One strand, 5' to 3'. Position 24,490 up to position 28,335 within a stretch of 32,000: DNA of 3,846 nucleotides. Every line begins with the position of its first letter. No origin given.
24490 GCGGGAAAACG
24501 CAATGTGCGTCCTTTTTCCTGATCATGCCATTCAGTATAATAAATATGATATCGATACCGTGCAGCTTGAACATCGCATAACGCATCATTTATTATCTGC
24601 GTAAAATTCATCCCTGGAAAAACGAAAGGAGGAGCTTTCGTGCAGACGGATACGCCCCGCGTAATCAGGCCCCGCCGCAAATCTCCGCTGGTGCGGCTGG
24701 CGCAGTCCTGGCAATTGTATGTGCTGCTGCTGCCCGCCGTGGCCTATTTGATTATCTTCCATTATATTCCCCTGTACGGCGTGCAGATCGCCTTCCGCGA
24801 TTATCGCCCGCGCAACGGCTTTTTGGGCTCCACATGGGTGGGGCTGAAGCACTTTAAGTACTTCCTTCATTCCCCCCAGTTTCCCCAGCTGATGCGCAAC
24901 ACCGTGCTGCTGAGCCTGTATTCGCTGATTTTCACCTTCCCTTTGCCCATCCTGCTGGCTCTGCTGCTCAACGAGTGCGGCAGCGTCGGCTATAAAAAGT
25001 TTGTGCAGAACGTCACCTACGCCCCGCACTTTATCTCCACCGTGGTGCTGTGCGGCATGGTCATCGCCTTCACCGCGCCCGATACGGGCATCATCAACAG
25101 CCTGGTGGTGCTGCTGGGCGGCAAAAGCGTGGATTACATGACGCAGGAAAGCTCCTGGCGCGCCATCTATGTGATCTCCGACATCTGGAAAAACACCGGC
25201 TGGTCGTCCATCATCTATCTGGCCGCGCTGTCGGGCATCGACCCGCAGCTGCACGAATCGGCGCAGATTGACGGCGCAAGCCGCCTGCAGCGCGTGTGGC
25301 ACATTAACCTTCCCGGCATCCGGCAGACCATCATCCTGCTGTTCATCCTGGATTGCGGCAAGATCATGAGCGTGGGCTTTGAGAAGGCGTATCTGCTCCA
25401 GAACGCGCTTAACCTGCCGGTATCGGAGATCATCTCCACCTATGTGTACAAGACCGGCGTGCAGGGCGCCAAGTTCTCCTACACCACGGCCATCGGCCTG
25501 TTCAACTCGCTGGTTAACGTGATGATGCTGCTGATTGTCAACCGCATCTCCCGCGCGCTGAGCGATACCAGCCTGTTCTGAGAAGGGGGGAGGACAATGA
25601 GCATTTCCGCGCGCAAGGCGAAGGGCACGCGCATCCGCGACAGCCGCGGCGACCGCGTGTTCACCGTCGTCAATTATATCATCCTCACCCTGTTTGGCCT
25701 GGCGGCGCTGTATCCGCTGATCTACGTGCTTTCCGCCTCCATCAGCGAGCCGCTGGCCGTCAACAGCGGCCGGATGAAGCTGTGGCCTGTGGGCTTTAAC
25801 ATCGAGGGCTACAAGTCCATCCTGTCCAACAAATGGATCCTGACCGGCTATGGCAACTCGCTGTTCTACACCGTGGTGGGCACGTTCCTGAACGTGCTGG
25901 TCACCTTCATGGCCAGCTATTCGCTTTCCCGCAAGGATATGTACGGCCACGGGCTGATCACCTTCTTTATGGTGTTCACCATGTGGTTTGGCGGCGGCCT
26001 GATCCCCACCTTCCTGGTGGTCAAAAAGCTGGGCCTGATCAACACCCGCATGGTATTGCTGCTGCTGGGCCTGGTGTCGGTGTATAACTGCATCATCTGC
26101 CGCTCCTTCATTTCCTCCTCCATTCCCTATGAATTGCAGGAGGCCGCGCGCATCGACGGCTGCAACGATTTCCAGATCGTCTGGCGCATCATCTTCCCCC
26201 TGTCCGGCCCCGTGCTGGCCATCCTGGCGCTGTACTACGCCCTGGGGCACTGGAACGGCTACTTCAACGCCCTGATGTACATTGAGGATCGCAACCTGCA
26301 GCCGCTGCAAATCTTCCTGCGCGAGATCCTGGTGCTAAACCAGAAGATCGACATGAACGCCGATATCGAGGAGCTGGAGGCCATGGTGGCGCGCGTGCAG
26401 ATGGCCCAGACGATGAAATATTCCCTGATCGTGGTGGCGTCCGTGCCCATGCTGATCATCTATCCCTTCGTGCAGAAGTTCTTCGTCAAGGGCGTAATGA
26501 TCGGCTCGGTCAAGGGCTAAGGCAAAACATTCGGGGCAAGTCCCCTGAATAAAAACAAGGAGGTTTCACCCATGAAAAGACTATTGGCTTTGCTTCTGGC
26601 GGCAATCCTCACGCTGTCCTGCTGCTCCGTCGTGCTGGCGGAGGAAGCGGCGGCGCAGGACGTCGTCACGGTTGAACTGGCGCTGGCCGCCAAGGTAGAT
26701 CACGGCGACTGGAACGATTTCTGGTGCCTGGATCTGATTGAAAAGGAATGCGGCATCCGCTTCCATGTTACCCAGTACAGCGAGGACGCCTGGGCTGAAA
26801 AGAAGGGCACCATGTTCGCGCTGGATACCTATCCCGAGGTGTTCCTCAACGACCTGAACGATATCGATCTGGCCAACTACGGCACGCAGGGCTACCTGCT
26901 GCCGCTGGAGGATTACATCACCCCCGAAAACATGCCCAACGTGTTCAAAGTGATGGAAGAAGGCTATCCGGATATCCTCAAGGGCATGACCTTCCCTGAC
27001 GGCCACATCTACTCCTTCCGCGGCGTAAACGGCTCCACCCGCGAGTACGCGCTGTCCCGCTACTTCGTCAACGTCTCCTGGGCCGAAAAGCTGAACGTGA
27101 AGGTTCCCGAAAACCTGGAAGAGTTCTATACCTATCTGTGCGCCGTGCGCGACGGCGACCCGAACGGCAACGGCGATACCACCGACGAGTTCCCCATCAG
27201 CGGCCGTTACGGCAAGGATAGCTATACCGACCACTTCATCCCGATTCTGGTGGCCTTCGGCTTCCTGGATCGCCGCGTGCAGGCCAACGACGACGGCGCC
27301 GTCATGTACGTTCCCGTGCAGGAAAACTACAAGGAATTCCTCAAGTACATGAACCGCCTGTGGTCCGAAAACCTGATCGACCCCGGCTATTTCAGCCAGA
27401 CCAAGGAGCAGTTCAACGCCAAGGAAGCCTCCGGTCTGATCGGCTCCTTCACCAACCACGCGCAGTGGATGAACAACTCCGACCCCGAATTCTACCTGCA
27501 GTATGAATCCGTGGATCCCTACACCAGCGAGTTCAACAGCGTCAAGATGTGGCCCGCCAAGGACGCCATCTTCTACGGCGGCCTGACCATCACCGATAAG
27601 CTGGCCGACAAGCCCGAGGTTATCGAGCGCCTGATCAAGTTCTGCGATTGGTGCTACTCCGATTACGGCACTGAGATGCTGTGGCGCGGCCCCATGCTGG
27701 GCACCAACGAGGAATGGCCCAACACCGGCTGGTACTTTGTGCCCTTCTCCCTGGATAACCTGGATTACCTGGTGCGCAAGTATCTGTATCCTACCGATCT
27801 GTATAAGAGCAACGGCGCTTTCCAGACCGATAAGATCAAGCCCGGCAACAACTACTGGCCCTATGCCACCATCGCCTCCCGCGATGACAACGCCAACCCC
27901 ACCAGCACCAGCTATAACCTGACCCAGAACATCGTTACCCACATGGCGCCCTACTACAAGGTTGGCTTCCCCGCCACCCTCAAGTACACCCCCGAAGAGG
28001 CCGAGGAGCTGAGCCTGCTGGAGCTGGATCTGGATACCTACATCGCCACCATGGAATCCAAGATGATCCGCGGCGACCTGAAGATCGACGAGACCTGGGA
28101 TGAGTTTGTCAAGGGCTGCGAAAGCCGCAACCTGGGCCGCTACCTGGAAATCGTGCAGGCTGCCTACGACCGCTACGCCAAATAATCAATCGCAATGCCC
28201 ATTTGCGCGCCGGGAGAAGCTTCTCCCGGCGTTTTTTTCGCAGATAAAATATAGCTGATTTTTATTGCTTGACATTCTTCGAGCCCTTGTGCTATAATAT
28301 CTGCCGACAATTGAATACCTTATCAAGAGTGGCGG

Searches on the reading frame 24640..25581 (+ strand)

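Call 8: search_protein_families(library=pfam, proteins=[window:24640-25581:+])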
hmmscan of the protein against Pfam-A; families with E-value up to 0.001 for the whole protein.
window:24640-25581:+ (313 aa): 1 family
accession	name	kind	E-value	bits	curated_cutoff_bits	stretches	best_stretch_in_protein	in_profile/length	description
PF00528.27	BPD_transp_1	-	1.2e-10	41.8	26.4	1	91-304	21-183/184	Binding-protein-dependent transport system inner membrane component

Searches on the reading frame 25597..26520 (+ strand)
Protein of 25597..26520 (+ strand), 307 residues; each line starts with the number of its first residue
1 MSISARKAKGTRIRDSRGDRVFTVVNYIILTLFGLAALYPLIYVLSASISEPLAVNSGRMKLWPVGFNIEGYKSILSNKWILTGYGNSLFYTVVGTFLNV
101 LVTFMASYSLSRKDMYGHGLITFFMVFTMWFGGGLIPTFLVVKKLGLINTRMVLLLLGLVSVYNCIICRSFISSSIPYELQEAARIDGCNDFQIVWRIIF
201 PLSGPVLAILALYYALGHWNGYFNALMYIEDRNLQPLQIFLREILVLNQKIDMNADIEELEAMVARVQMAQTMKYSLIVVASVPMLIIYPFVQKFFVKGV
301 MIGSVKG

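Call 8: search_protein_families(library=pfam, proteins=[window:25597-26520:+])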
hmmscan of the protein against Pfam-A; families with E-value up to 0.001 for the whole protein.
window:25597-26520:+ (307 aa): 1 family
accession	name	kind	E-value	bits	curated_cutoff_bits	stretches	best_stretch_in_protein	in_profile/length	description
PF00528.27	BPD_transp_1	-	1.4e-13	51.5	26.4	1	120-299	23-181/184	Binding-protein-dependent transport system inner membrane component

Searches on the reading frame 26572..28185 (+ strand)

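Call 8: search_protein_families(library=pfam, proteins=[window:26572-28185:+])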
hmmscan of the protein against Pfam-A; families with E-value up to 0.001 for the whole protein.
window:26572-28185:+ (537 aa): 1 family
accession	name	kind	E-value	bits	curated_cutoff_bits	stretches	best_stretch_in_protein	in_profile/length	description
PF13416.11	SBP_bac_8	-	0.00073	19.8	27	0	57-200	7-123/279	Bacterial extracellular solute-binding protein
